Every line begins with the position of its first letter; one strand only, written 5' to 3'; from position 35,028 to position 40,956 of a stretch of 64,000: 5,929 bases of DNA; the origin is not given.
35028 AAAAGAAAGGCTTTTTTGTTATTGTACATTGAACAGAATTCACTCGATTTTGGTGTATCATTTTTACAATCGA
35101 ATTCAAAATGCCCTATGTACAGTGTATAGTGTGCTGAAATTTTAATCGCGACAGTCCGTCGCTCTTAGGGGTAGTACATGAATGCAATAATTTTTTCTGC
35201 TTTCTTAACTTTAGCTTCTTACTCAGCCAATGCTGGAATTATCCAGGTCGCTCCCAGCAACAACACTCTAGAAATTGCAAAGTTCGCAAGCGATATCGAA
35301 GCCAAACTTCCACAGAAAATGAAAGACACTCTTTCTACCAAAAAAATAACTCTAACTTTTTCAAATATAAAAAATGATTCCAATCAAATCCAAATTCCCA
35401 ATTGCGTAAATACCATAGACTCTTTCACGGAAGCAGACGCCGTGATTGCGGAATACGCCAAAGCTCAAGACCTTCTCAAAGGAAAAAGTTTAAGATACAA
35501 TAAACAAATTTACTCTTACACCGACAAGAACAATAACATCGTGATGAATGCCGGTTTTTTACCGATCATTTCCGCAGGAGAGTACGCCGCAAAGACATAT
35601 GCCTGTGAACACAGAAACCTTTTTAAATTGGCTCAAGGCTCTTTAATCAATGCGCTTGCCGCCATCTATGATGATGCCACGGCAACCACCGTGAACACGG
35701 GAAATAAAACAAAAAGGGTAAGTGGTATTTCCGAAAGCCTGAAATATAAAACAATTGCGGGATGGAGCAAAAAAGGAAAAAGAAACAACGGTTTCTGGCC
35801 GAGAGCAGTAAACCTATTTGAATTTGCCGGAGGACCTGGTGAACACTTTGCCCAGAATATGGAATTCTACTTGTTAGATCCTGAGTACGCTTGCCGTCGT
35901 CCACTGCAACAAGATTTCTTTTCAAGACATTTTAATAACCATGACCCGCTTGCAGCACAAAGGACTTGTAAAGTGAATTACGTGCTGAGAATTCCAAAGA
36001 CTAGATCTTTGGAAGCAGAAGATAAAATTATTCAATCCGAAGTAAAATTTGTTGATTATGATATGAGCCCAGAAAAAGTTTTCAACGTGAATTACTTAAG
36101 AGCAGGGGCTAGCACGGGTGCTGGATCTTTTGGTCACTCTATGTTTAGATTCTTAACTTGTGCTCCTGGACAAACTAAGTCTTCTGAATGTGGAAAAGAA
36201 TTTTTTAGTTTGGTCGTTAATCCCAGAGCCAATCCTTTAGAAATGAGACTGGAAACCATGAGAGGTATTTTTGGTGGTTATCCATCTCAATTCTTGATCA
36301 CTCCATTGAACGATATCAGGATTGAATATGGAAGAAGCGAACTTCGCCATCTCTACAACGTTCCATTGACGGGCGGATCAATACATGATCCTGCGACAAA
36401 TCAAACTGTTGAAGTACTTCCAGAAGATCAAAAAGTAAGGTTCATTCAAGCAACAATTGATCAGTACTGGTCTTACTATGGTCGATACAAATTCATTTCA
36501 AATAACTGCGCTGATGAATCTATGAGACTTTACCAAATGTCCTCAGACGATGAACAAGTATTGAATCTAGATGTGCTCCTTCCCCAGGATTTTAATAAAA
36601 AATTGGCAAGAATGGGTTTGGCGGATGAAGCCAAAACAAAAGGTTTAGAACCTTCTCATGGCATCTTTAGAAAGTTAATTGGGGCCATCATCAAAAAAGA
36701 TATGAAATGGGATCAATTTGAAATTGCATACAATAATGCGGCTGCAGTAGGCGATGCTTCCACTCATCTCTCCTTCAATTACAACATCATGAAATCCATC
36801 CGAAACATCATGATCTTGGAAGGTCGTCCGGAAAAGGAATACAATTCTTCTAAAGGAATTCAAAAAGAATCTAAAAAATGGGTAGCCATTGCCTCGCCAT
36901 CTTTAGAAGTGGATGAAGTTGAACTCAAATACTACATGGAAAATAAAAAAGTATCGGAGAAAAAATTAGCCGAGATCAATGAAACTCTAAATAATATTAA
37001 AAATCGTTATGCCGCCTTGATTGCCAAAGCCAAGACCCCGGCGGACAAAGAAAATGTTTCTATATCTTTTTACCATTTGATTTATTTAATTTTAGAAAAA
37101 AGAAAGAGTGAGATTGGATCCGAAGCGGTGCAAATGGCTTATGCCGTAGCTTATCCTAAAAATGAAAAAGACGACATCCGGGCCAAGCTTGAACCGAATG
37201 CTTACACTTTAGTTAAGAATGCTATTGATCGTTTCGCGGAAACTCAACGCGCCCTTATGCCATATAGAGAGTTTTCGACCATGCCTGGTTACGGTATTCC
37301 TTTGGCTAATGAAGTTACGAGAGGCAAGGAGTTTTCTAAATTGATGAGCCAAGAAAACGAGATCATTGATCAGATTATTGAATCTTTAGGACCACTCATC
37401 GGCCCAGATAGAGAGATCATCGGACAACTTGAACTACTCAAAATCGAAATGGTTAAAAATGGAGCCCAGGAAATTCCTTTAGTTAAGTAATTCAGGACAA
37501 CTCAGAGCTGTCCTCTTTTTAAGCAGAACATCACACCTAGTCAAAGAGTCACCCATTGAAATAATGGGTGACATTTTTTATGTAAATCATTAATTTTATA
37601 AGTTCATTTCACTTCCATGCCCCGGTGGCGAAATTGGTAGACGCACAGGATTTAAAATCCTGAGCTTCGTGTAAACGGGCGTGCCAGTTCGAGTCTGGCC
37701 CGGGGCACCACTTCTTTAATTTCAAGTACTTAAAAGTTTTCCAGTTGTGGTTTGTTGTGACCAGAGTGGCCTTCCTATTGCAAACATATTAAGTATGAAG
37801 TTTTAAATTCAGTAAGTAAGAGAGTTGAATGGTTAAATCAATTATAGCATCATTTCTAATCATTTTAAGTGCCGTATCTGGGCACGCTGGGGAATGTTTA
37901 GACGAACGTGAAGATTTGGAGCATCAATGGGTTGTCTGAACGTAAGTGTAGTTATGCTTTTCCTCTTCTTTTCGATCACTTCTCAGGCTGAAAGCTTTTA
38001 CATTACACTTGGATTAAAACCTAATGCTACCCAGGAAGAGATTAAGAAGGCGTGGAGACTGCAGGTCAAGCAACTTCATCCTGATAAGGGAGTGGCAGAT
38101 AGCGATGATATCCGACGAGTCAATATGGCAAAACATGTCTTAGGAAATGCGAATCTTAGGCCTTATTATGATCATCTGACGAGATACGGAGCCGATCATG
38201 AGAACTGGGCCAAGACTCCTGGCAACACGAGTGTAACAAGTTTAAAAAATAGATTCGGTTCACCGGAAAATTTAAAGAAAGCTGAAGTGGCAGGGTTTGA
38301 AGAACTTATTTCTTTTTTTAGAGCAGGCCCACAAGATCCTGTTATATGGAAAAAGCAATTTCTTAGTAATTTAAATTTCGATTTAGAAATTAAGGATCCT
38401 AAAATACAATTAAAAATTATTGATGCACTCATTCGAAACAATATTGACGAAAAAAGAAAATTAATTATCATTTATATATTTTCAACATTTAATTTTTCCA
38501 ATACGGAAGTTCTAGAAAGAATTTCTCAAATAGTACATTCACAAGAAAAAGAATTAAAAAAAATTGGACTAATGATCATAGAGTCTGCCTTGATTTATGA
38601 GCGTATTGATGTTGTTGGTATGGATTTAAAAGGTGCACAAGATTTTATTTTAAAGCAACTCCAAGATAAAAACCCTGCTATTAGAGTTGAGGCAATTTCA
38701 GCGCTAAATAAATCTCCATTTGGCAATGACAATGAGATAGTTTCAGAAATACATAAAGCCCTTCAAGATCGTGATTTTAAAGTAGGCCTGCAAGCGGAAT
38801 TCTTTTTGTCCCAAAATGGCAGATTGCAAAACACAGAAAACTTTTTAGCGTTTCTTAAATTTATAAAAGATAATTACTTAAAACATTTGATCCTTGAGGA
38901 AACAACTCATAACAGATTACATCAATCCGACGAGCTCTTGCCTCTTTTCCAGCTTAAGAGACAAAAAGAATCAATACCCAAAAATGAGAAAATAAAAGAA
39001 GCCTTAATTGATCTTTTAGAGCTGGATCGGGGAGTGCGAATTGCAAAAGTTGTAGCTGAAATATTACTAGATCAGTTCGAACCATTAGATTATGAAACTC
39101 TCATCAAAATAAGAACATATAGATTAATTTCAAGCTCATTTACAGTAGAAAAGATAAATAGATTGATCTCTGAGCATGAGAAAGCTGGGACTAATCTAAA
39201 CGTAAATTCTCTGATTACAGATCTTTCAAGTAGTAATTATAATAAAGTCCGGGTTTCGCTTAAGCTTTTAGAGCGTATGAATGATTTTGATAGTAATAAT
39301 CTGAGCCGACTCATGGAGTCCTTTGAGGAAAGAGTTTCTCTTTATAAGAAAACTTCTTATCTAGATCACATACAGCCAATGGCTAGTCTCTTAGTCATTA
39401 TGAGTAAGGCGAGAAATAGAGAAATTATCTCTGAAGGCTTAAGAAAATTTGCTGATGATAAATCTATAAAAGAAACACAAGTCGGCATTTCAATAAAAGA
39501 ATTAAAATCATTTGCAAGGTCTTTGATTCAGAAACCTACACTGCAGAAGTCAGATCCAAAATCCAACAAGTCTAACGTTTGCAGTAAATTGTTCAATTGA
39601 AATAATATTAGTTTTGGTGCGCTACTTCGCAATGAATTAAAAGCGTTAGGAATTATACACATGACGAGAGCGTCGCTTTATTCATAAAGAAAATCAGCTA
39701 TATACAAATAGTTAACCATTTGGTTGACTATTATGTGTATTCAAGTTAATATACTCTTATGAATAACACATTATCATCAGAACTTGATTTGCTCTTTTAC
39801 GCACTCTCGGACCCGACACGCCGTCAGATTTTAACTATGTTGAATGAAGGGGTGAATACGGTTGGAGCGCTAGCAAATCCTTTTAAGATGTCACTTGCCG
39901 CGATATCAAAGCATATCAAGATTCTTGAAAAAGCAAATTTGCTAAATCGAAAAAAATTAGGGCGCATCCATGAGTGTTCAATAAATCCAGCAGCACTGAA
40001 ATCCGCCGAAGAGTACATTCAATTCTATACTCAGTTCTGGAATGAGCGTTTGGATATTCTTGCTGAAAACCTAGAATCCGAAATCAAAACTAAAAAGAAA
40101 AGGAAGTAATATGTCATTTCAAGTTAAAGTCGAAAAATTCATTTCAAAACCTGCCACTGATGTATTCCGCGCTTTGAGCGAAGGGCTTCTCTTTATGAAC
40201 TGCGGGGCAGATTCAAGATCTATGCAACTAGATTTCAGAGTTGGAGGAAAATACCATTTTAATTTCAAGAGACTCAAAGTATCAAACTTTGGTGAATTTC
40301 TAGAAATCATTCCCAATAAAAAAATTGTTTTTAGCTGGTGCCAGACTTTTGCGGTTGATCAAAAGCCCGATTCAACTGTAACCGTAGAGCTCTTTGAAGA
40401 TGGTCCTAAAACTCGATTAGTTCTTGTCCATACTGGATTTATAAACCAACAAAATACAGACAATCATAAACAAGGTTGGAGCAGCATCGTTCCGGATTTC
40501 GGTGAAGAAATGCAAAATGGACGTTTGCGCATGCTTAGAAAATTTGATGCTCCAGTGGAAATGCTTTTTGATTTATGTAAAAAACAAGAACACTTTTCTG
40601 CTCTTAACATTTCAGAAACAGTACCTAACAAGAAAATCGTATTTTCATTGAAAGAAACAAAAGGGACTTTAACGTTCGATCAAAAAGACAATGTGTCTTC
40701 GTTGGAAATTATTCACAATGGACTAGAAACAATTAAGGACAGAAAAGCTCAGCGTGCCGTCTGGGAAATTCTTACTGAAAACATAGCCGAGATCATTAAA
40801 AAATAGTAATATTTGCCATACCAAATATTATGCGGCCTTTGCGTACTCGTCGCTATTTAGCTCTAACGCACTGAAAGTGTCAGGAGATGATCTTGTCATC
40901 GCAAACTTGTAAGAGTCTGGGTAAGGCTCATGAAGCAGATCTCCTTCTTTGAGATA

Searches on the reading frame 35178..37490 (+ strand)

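Call 48: search_protein_families(library=pfam, proteins=[window:35178-37490:+], max_evalue=0.001)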
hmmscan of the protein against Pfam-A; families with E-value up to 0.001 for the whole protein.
window:35178-37490:+ (770 aa): 2 families
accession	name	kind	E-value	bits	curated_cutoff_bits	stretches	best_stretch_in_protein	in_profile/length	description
PF25226.1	DUF7844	-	4.4e-18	66.1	27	1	177-255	141-224/230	Domain of unknown function (DUF7844)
PF13387.12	Lnb_N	-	1e-09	38.7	22.2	1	313-458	26-154/175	Lnb N-terminal periplasmic domain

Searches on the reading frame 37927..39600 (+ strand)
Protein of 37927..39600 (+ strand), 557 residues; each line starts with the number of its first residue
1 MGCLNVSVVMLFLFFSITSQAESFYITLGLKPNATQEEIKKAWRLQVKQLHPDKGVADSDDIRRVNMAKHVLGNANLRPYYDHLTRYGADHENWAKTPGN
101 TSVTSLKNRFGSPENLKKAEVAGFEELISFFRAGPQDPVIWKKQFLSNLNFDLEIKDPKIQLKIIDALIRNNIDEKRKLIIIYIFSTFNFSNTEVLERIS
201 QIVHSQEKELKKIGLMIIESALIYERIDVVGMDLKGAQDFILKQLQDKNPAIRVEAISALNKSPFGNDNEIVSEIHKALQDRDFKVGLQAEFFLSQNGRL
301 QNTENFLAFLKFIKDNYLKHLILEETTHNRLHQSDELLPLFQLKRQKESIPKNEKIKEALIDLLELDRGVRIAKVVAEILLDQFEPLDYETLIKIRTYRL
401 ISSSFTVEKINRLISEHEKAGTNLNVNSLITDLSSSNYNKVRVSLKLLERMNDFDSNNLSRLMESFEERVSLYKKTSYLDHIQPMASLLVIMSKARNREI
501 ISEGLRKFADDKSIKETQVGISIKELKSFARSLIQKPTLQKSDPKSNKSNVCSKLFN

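Call 49: search_protein_families(library=pfam, proteins=[window:37927-39600:+], max_evalue=0.001)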
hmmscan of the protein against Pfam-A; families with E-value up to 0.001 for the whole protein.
window:37927-39600:+ (557 aa): 1 family
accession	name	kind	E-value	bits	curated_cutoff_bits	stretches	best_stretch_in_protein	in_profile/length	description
PF00226.36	DnaJ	-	1.2e-11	45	27.8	1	24-82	2-63/63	DnaJ domain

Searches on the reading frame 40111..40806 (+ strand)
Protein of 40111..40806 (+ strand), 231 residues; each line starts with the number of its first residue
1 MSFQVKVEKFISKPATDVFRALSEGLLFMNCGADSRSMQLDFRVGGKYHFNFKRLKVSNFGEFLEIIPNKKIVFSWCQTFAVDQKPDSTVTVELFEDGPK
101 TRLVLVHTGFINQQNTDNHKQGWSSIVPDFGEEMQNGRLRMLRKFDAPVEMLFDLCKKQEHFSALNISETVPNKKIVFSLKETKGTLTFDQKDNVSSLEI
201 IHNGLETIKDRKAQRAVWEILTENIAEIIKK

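Call 49: search_protein_families(library=pfam, proteins=[window:40111-40806:+], max_evalue=0.001)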
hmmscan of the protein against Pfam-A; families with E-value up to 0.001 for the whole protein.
window:40111-40806:+ (231 aa): 1 family
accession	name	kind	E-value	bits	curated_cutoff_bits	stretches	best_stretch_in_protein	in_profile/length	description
PF08327.17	AHSA1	-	3.8e-23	82.5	22.1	1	14-127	3-117/125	Activator of Hsp90 ATPase homolog 1-like protein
